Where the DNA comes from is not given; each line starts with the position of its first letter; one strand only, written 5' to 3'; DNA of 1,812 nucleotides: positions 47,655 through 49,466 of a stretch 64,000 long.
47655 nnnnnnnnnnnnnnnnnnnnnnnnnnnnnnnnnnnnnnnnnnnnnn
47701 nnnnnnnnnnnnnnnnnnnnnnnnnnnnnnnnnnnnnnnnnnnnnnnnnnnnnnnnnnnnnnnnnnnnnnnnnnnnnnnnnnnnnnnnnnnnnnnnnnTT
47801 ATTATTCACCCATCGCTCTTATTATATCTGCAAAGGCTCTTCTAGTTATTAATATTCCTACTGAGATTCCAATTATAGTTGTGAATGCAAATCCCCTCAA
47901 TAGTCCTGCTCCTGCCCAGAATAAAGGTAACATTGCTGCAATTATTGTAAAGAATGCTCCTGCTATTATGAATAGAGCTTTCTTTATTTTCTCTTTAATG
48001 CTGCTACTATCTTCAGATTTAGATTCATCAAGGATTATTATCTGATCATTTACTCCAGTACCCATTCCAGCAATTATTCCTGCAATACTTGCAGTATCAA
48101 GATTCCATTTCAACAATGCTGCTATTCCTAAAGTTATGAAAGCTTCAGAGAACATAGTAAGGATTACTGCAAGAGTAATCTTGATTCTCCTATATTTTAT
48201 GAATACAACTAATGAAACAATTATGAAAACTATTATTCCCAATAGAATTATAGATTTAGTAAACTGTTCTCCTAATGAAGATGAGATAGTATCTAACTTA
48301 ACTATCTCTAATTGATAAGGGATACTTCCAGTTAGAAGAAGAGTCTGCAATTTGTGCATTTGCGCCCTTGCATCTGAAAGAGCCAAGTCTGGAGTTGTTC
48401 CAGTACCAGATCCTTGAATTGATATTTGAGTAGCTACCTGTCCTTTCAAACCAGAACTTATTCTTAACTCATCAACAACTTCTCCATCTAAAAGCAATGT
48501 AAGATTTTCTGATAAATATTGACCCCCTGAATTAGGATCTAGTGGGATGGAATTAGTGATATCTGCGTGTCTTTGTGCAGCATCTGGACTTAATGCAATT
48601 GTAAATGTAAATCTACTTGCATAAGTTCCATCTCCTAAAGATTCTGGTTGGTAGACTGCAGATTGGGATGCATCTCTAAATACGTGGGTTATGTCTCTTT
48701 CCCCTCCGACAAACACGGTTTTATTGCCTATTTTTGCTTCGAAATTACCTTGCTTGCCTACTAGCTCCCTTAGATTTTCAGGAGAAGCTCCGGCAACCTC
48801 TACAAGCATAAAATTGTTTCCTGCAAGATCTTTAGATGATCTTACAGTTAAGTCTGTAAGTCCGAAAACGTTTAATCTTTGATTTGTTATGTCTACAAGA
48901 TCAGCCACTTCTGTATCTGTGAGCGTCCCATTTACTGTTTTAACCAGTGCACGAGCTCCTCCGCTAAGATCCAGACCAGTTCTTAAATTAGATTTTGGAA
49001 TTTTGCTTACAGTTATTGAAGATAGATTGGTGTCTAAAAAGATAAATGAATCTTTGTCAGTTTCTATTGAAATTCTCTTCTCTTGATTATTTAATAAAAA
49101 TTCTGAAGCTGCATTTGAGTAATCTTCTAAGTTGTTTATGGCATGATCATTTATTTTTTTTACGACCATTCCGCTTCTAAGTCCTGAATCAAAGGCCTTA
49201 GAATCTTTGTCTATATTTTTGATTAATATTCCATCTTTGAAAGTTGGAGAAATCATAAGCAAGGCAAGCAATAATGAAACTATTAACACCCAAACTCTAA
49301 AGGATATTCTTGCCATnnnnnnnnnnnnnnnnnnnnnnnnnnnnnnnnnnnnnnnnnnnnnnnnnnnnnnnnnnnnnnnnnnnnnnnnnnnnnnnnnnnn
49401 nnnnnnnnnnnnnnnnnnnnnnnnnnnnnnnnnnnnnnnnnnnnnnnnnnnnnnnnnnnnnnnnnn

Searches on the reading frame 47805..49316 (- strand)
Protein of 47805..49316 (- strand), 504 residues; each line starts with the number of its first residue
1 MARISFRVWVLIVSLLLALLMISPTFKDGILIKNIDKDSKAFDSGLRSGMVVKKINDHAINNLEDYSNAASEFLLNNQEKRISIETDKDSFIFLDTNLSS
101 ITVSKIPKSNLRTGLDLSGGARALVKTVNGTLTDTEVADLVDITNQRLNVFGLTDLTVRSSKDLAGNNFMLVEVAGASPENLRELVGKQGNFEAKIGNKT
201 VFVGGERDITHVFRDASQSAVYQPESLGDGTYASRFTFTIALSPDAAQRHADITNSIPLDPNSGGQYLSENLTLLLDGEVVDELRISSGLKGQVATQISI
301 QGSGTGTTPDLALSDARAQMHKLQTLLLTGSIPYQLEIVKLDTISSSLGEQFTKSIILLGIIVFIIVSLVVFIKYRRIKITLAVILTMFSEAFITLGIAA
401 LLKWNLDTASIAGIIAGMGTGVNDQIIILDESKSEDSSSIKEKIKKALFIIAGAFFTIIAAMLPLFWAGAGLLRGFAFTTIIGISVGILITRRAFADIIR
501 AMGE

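Call 6: search_protein_families(library=pfam, proteins=[window:47805-49316:-], max_evalue=0.001)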
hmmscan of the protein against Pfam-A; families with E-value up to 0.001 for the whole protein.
window:47805-49316:- (504 aa): 1 family
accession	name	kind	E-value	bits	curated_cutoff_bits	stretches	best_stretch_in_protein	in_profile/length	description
PF02355.23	SecD_SecF_C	-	1e-15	58.1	20.5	1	335-490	12-174/189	Protein export membrane protein SecD/SecF, C-terminal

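Call 29: find_homologous_proteins(query=window:47805-49316:-, max_evalue=1e-50)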
Query window:47805-49316:- (504 aa): 3462 proteins with E <= 1e-50 among 8000 candidates; the best 120 are listed.
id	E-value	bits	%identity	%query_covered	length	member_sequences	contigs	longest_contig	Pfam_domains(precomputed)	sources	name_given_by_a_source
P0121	0.0e+0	1057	99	100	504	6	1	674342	PF02355.23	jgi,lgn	-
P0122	8.2e-268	907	82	100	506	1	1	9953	PF02355.23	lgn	-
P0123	3.2e-267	905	82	100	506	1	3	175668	PF02355.23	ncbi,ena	ncbi:MAG: hypothetical protein AABX23_00325 [Nanoarchaeota archaeon]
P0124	1.7e-264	896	81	100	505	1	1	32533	PF02355.23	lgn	-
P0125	1.9e-264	896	82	100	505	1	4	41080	PF02355.23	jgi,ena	-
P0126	3.4e-263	892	81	100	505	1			PF02355.23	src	-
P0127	1.8e-262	889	81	100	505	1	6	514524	PF02355.23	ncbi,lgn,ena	ncbi:MAG: hypothetical protein AABX10_05220 [Nanoarchaeota archaeon]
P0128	1.8e-262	889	81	100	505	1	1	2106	PF13180.13,PF02355.23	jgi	jgi:preprotein translocase subunit SecD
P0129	2.7e-262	889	81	100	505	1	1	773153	PF02355.23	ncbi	-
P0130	3.3e-262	888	81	100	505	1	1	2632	PF02355.23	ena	-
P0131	7.5e-262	887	81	100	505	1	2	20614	PF13180.13,PF02355.23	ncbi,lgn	-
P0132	1.5e-261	886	80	100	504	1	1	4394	PF02355.23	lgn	-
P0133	4.7e-261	885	83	98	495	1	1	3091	PF02355.23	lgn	-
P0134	2.2e-260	882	80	100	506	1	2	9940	PF02355.23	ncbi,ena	-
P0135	1.6e-257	873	80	100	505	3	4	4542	PF02355.23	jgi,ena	-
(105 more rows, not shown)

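Call 30: find_encoding_contigs(protein=P0121, flank=10000, max_places=3)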
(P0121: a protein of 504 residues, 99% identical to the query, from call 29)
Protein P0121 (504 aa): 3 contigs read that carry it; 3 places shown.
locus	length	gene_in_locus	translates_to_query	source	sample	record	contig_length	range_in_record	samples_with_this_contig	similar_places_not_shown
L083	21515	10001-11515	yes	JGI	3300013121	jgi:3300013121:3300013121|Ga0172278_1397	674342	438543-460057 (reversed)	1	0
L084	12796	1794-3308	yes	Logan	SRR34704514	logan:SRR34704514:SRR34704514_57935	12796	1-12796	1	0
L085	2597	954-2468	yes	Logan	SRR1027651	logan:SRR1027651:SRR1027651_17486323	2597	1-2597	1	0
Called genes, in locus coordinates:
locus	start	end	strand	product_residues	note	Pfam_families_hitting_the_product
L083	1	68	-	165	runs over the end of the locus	PF00411:Ribosomal_S11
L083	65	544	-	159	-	PF01479:S4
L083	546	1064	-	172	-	PF00416:Ribosomal_S13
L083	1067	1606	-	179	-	PF04919:DUF655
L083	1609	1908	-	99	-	PF03874:RNA_pol_Rpb4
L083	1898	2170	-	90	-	PF01157:Ribosomal_L21e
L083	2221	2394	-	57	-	-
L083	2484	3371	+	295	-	-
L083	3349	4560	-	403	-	PF12704:MacB_PCD, PF02687:FtsX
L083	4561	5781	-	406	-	PF12704:MacB_PCD, PF02687:FtsX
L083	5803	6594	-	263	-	-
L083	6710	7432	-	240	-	PF25199:nSTAND_NTPase5 (faint), PF02463:SMC_N (faint), PF00005:ABC_tran, PF13304:AAA_21 (faint)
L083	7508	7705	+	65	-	PF01194:RNA_pol_N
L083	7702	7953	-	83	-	-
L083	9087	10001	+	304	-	PF02355:SecD_SecF_C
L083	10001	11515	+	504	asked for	PF02355:SecD_SecF_C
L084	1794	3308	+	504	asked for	PF02355:SecD_SecF_C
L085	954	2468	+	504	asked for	PF02355:SecD_SecF_C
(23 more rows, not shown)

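Call 31: find_encoding_contigs(protein=P0123, flank=10000, max_places=2)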
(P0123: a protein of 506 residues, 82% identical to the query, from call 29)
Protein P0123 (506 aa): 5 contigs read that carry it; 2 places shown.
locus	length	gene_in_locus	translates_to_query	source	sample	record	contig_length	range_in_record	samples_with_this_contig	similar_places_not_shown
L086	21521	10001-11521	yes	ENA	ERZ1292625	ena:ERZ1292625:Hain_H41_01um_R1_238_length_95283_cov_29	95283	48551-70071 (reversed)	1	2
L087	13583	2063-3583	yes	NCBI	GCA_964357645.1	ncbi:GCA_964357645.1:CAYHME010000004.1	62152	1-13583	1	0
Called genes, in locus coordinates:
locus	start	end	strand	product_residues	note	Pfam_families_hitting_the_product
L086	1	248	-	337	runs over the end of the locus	PF01609:DDE_Tnp_1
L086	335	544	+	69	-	-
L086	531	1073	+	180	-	-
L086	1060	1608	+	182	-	PF11848:DUF3368 (weak)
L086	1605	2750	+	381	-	-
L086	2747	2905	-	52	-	-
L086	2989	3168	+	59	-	-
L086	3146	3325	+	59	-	-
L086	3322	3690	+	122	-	-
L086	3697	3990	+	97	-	-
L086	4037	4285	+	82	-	-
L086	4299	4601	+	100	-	-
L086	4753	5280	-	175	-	PF06610:AlaE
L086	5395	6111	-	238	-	PF25199:nSTAND_NTPase5 (faint), PF02463:SMC_N (faint), PF00005:ABC_tran, PF13304:AAA_21 (faint)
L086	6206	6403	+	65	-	PF01194:RNA_pol_N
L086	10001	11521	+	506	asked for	PF02355:SecD_SecF_C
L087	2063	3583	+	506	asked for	PF02355:SecD_SecF_C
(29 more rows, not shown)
